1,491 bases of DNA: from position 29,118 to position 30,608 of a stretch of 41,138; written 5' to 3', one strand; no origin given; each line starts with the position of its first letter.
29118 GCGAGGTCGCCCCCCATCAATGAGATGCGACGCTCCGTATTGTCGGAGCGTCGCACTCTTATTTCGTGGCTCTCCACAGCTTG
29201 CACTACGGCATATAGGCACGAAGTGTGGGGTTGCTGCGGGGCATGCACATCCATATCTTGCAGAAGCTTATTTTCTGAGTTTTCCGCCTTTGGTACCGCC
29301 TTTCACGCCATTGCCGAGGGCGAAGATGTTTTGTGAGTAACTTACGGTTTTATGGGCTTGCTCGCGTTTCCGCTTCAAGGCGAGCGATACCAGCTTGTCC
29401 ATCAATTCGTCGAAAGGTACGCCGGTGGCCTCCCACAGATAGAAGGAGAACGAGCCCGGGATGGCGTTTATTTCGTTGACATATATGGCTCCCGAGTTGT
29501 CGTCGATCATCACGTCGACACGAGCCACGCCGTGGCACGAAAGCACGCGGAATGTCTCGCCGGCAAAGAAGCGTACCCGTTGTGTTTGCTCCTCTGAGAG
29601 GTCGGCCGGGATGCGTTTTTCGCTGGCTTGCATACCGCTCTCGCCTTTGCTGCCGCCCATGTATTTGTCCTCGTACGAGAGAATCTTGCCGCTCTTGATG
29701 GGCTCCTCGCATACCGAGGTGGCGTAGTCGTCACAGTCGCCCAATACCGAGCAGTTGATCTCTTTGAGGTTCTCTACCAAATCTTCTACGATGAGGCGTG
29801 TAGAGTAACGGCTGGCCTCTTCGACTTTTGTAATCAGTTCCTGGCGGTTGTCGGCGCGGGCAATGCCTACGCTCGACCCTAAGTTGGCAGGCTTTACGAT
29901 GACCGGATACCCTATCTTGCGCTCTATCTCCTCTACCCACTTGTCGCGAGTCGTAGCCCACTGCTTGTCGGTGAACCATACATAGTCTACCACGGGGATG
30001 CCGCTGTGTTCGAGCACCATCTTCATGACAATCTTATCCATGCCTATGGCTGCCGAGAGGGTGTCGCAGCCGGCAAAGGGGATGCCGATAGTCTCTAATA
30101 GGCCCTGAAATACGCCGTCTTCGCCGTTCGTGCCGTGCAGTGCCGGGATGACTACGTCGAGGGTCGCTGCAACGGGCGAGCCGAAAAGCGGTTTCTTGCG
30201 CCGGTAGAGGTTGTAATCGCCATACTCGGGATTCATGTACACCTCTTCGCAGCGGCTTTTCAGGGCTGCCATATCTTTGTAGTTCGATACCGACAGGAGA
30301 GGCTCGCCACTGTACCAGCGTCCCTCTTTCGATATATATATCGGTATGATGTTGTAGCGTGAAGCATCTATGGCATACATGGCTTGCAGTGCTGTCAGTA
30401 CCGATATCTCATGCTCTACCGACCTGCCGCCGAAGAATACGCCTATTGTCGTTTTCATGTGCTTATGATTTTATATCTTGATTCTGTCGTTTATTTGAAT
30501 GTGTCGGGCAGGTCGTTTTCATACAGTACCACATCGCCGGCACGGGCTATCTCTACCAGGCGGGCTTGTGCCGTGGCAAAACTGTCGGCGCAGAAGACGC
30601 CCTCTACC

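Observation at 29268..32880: Three-gene module of alpha/beta hydrolase, membrane-anchored MurF-like ligase and long Ddl-like ATP-grasp ligase: a candidate envelope peptide-ligation system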

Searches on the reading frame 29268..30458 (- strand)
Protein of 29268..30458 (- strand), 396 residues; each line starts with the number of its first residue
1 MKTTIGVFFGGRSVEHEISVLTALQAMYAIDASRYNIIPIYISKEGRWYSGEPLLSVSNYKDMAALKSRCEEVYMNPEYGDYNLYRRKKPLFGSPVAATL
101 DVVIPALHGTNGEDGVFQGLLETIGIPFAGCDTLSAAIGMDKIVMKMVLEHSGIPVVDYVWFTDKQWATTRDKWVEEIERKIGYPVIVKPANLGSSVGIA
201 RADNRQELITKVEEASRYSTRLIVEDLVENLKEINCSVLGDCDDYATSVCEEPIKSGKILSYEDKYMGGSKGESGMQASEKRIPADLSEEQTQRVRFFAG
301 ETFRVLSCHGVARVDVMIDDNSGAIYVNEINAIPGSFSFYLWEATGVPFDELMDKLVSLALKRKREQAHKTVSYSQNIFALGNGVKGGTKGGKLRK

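Call 3: search_protein_families(library=pfam, proteins=[window:29268-30458:-], max_evalue=0.01)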
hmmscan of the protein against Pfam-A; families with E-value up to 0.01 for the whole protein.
window:29268-30458:- (396 aa): 5 families
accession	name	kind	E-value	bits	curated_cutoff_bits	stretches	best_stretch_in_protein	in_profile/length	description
PF07478.18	Dala_Dala_lig_C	-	1.4e-51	175.3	24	1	149-357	2-203/204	D-ala D-ala ligase C-terminus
PF01820.27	Dala_Dala_lig_N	-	1.7e-31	109.7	34.6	1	5-131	2-121/121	D-ala D-ala ligase N-terminus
PF02786.22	CPSase_L_D2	-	2.3e-11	44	19.8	1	175-333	30-179/211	Carbamoyl-phosphate synthase L chain, ATP binding domain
PF02222.28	ATP-grasp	-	1.7e-06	28.3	27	1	150-330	4-159/179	ATP-grasp domain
PF13535.11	ATP-grasp_4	-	0.0023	18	27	1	182-214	1-33/160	ATP-grasp domain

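Call 4: search_protein_families(library=ncbifam, proteins=[window:29268-30458:-], max_evalue=0.01)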
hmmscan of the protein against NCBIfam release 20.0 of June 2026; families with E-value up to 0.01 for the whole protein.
window:29268-30458:- (396 aa): 58 families (the best 25 are shown)
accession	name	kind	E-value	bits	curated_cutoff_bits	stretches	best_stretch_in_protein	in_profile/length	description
NF002528.0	PRK01966.1-4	subfamily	2.3e-98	329.4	262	1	2-366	4-364/366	D-alanine--D-alanine ligase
NF002526.0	PRK01966.1-2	equivalog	6e-90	301.7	449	1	1-369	2-356/362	D-alanine--D-alanine ligase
TIGR01205.1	D_ala_D_alaTIGR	subfamily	4.4e-82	275.6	245.65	1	5-360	2-317/318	D-alanine--D-alanine ligase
NF002525.0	PRK01966.1-1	equivalog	1.3e-75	254.7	457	1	2-368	3-358/364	D-alanine--D-alanine ligase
NF000091.3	D_ala_D_ser_VanG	exception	1.7e-69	234.3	495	1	4-360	2-343/344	D-alanine--D-serine ligase VanG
NF002529.0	PRK01966.1-5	equivalog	1.1e-65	221.9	472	1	1-362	2-338/348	D-alanine--D-alanine ligase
NF002527.0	PRK01966.1-3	equivalog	1.5e-63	215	310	1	1-361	1-325/332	D-alanine--D-alanine ligase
NF011171.0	PRK14573.1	equivalog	1.2e-59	202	1015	1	2-371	451-799/809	bifunctional UDP-N-acetylmuramate--L-alanine ligase/D-alanine--D-alanine ligase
NF000206.1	D_ala_D_lac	equivalog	2.3e-59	201.1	550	1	2-362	3-342/342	D-alanine--(R)-lactate ligase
NF002378.0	PRK01372.1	subfamily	7.6e-58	195.6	243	1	98-362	57-303/305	D-alanine--D-alanine ligase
NF011168.0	PRK14570.1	equivalog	6.7e-56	190.2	505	1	1-367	1-353/364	D-alanyl-alanine synthetase A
NF000207.3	D_ala_D_ser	equivalog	1.6e-55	188.6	520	1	4-361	2-340/342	D-alanine--D-serine ligase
NF012215.1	D_ala_D_lac_VanD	exception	3.9e-53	181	700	1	2-363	3-343/343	D-alanine--(R)-lactate ligase VanD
NF000372.1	D_ala_D_lac_VanI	exception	1.6e-52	178.9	700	1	3-361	4-341/341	D-alanine--(R)-lactate ligase VanI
NF000129.1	D_ala_D_lac_Sc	exception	7.2e-52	176.7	650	1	4-364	5-344/346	D-alanine--(R)-lactate ligase VanA-Sc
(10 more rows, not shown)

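Call 11: search_solved_structures(query=window:29268-30458:-, max_evalue=1e-10, show_alignments=2)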
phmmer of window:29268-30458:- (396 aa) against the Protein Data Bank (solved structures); distinct sequences matched with E-value up to 1e-10: 37.
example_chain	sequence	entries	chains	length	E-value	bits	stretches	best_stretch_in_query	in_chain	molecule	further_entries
2i80_A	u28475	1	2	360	6.5e-65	222.5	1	2-367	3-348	D-alanine-D-alanine ligase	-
2i87_A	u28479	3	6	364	6.6e-65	222.5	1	2-367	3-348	D-alanine-D-alanine ligase | D-alanine--D-alanine ligase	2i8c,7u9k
8fff_A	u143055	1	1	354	9.3e-65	222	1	4-367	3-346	D-alanine--D-alanine ligase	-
3n8d_A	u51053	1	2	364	1.1e-64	221.8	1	2-367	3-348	D-alanine--D-alanine ligase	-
7u56_A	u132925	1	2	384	1.8e-59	204.6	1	2-365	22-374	D-alanine--D-alanine ligase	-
3i12_A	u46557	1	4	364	5.3e-59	203.1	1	2-365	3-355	D-alanine-D-alanine ligase A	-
3q1k_A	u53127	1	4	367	5.4e-59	203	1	2-365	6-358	D-alanine--D-alanine ligase A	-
3r5f_A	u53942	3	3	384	2e-55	191.3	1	2-366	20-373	D-alanine--D-alanine ligase 1 | D-alanine--D-alanine ligase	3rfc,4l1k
3e5n_A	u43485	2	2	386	2.1e-55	191.2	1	2-366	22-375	D-alanine-D-alanine ligase A | D-alanine--D-alanine ligase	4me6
3tqt_A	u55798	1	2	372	3.7e-53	183.8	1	3-369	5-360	D-alanine--D-alanine ligase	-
3k3p_A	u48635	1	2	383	7.2e-50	173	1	2-363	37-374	D-alanine--D-alanine ligase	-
4fu0_A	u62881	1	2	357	3e-49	171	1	4-366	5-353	D-alanine--D-alanine ligase 7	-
1e4e_A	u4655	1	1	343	1.8e-47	165.1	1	4-362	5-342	VANCOMYCIN/TEICOPLANIN A-TYPE RESISTANCE PROTEIN VANA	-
3lwb_A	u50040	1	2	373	6.2e-47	163.3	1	4-363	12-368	D-alanine--D-alanine ligase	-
1e4e_B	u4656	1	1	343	8.5e-47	162.9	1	4-362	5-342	VANCOMYCIN/TEICOPLANIN A-TYPE RESISTANCE PROTEIN VANA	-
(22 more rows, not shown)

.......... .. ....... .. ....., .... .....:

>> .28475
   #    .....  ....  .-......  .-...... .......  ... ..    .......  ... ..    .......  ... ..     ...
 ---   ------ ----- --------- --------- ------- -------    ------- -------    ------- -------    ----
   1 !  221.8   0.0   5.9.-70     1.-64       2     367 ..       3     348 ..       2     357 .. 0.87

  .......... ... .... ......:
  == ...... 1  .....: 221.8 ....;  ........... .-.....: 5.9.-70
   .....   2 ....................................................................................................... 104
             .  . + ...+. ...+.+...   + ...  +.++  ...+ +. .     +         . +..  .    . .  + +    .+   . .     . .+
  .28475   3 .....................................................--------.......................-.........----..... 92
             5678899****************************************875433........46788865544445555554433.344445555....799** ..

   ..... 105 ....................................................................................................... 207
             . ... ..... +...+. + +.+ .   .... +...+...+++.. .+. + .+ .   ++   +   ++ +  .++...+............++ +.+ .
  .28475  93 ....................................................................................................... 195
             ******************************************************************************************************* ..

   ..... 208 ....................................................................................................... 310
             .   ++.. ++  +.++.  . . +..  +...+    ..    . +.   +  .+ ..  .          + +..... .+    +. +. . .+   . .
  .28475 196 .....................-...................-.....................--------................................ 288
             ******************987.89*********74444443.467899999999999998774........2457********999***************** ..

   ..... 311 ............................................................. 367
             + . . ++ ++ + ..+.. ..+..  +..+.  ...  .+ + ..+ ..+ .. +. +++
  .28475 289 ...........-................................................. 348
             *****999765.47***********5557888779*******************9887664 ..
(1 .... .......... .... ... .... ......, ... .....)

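Call 42: search_protein_families(library=padloc, proteins=[window:29268-30458:-], max_evalue=0.001)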
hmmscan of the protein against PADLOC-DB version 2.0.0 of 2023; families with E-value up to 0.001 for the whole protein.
window:29268-30458:- (396 aa): 0 families

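Call 43: list_cluster_members(proteins=[P0001, window:29271-30458:-, P0041, P0065])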
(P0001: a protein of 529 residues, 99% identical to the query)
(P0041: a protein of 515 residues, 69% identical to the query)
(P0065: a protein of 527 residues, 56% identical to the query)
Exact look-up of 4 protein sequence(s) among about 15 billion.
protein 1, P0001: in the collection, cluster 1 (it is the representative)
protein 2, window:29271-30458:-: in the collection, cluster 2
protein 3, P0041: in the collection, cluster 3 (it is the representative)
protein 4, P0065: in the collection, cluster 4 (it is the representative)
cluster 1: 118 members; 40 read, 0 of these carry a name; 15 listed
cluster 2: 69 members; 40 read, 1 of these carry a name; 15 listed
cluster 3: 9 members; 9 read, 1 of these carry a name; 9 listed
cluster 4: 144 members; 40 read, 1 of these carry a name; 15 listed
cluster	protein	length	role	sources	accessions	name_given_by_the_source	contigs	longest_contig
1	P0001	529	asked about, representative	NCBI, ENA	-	-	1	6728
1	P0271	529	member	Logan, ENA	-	-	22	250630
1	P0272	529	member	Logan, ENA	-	-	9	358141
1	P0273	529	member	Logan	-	-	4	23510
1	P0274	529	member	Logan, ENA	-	-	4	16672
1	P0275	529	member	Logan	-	-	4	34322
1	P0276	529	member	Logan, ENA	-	-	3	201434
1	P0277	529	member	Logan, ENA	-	-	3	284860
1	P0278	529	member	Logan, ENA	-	-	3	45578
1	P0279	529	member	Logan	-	-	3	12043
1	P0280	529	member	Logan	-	-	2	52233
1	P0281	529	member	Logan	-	-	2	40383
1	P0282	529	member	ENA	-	-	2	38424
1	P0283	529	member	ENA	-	-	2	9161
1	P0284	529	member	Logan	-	-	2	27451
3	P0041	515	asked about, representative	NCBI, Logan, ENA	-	-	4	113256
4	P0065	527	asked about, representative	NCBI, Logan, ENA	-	-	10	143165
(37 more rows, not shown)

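Call 82: search_dna_similar(query=window:29271-30458:-, collection=plasmids, mode=protein, max_rows=60, max_evalue=1e-10)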
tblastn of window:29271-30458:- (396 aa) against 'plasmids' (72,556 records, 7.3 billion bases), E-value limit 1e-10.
Records with a match: 571; places in all: 637; records where one place covers at least 80% of the query: 506.
Best place of each record, by identity: <60% 571.
By first word of the organism name: Enterococcus 405; Agrobacterium 20; Streptomyces 13; Rhizobium 12; Escherichia 10; Vibrio 7; Sinorhizobium 7; Staphylococcus 6; Acinetobacter 6; Paracoccus 5; and 56 more.
By predicted mobility (MOB-suite, as given by PLSDB): non-mobilizable 338; mobilizable 140; conjugative 93.
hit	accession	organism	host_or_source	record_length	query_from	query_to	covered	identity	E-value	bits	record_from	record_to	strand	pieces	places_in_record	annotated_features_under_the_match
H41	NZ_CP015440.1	Anoxybacillus amylolyticus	Microbial isolate,soil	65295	1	375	95%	36.7%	4e-72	252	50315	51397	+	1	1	D-alanine--D-alanine ligase | vanG: glycopeptide resistance gene cluster; Van ligase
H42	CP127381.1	Aerococcus tenax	Homo sapiens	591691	5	363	91%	38.0%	5e-65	231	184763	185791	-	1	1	D-alanine--D-alanine ligase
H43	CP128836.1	Rossellomorea sp. AcN35-11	-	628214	1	374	94%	36.1%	9e-66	233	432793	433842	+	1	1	D-alanine--D-alanine ligase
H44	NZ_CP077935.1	Staphylococcus aureus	Homo sapiens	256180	2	367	92%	36.7%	2e-63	227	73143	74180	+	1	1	D-alanine--D-alanine ligase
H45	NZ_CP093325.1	Bacillus sp. N5-665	whole organism,peat soil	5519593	2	367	92%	36.6%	8e-65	231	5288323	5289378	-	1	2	none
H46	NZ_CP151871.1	Bacillus thuringiensis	tobacco,mixed culture,leaves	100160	2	367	92%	36.3%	3e-65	232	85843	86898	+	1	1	D-alanine--D-alanine ligase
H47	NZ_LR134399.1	Listeria monocytogenes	Homo sapiens,Vein blood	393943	1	374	94%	35.2%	1e-53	198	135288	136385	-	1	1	D-alanine--D-alanine ligase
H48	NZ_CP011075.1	Brevibacillus laterosporus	Oryza sativa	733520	2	373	94%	35.3%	4e-71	249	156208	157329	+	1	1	D-alanine--D-alanine ligase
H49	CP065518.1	Stenotrophomonas rhizophila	Kandelia candel (mangrove),cell culture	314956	1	369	93%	35.5%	4e-63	226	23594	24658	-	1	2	none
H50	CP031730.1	Stenotrophomonas rhizophila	Nusuttodinium aeruginosum,whole organism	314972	1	369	93%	35.5%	4e-63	226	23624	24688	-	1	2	D-alanine--D-alanine ligase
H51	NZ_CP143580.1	Enterococcus faecalis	Homo sapiens,bacterial isolate,sonicate ...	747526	5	367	92%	35.8%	3e-54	200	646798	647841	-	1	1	D-alanine--D-alanine ligase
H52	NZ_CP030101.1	Listeria monocytogenes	Environment,water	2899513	1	374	94%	34.6%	2e-55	203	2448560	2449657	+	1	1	none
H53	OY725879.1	Subdoligranulum variabile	-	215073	2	363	91%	35.6%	1e-58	213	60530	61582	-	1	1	vanG: glycopeptide resistance gene cluster; Van ligase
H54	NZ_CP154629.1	Acetoanaerobium noterae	cell culture,Sludge of a digestion ...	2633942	4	372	93%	34.8%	6e-59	214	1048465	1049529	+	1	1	vanG: glycopeptide resistance gene cluster; Van ligase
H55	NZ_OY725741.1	Monoglobus pectinilyticus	-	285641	2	366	92%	35.1%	1e-65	233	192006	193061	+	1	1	D-alanine--D-alanine ligase family protein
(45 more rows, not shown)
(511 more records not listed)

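Call 83: get_annotated_region(hit=H46, flank=300)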
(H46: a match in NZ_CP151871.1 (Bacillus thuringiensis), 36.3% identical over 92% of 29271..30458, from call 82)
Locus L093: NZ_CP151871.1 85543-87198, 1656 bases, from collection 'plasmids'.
description: Bacillus thuringiensis strain YB6 plasmid unnamed4, complete sequence
organism: Bacillus thuringiensis (NCBI taxid 1428)
taxonomy: Bacteria; Bacillota; Bacilli; Bacillales; Bacillaceae; Bacillus; Bacillus thuringiensis
host: -; source: tobacco,mixed culture,leaves; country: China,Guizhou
typing (MOB-suite, as given by PLSDB): non-mobilizable
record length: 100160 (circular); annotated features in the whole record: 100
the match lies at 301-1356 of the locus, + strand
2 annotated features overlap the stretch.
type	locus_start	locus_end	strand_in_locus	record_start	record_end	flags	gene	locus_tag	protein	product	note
CDS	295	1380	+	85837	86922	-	-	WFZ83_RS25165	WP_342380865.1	D-alanine--D-alanine ligase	-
CDS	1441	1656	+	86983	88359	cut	murF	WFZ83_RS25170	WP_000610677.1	UDP-N-acetylmuramoyl-tripeptide--D-alanyl-D- alanine ligase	-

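Call 84: get_annotated_region(hit=H43, flank=300)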
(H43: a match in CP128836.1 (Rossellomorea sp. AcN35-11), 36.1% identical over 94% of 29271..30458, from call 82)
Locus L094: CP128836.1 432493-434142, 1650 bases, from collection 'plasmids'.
description: Rossellomorea sp. AcN35-11 plasmid unnamed, complete sequence
organism: Rossellomorea sp. AcN35-11 (NCBI taxid 3055076)
taxonomy: Bacteria; Bacillota; Bacilli; Bacillales; Bacillaceae; Rossellomorea; Rossellomorea sp. AcN35-11
host: -; source: -; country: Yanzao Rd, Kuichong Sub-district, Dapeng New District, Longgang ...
typing (MOB-suite, as given by PLSDB): non-mobilizable
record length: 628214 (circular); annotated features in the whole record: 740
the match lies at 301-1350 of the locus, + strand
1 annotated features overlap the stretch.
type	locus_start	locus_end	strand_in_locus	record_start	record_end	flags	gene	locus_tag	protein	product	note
CDS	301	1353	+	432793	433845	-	-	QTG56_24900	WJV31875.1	D-alanine--D-alanine ligase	-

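Call 85: get_annotated_region(hit=H53, flank=300)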
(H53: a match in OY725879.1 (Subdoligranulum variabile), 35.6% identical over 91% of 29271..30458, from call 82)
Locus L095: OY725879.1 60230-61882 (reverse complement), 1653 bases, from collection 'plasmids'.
description: Subdoligranulum variabile strain Subdoligranulum variabile TSDC17.2-1.1 genome assembly, plasmid: 45
organism: Subdoligranulum variabile (NCBI taxid 214851)
taxonomy: Bacteria; Bacillota; Clostridia; Eubacteriales; Oscillospiraceae; Subdoligranulum; Subdoligranulum variabile
host: -; source: -; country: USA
typing (MOB-suite, as given by PLSDB): non-mobilizable
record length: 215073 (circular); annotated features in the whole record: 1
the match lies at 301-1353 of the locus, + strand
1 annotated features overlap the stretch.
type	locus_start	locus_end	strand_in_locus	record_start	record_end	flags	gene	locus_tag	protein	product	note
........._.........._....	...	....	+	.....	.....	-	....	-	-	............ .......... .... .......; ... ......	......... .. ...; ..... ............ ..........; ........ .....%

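Call 86: get_annotated_region(hit=H55, flank=300)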
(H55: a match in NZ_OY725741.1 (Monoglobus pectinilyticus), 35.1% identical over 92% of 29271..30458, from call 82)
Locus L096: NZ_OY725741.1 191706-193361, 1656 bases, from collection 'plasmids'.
description: Monoglobus pectinilyticus strain Ruminococcaceae species TSDC17.2-1.2 plasmid 17, complete sequence
organism: Monoglobus pectinilyticus (NCBI taxid 1981510)
taxonomy: Bacteria; Bacillota; Clostridia; Monoglobales; Monoglobaceae; Monoglobus; Monoglobus pectinilyticus
host: -; source: -; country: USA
typing (MOB-suite, as given by PLSDB): non-mobilizable
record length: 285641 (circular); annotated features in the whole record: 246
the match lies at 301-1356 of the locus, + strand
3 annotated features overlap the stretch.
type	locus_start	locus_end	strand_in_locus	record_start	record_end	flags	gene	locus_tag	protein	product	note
CDS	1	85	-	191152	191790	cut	spoIIR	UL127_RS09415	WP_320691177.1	stage II sporulation protein R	GO:0030436 - asexual sporulation [Evidence IEA]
CDS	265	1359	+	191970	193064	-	-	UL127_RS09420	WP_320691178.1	D-alanine--D-alanine ligase family protein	GO:0009252 - peptidoglycan biosynthetic process [Evidence IEA]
CDS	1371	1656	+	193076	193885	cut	murI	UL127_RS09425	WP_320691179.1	glutamate racemase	GO:0009252 - peptidoglycan biosynthetic process [Evidence IEA]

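Call 87: get_annotated_region(hit=H54, flank=300)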
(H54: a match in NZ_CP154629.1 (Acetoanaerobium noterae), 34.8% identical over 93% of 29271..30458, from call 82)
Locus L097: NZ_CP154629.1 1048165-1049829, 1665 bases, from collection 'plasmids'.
description: Acetoanaerobium noterae strain DSL2 plasmid pTPELB2, complete sequence
organism: Acetoanaerobium noterae (NCBI taxid 745369)
taxonomy: Bacteria; Bacillota; Clostridia; Peptostreptococcales; Filifactoraceae; Acetoanaerobium; Acetoanaerobium noterae
host: -; source: cell culture,Sludge of a digestion tower of a wastewater treatment plant; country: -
typing (MOB-suite, as given by PLSDB): non-mobilizable
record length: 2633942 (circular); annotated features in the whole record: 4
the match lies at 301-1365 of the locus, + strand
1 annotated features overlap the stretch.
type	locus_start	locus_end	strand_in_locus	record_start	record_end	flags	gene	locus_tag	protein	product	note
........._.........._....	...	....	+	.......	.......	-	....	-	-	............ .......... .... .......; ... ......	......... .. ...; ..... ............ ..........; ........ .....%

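Call 88: get_annotated_region(hit=H44, flank=300)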
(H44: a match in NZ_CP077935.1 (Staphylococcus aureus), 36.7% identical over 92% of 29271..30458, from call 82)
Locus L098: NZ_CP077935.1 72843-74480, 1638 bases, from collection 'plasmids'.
description: Staphylococcus aureus strain 359 plasmid unnamed2, complete sequence
organism: Staphylococcus aureus (NCBI taxid 1280)
taxonomy: Bacteria; Bacillota; Bacilli; Bacillales; Staphylococcaceae; Staphylococcus; Staphylococcus aureus
host: -; source: Homo sapiens; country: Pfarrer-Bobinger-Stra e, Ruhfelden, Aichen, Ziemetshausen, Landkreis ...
typing (MOB-suite, as given by PLSDB): non-mobilizable
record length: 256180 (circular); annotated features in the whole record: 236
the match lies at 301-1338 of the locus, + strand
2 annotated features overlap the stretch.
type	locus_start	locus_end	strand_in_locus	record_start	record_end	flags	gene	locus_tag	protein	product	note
CDS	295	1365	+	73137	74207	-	-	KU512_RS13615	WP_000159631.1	D-alanine--D-alanine ligase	-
CDS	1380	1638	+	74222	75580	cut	murF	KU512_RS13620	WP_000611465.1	UDP-N-acetylmuramoyl-tripeptide--D-alanyl-D- alanine ligase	GO:0009252 - peptidoglycan biosynthetic process [Evidence IEA]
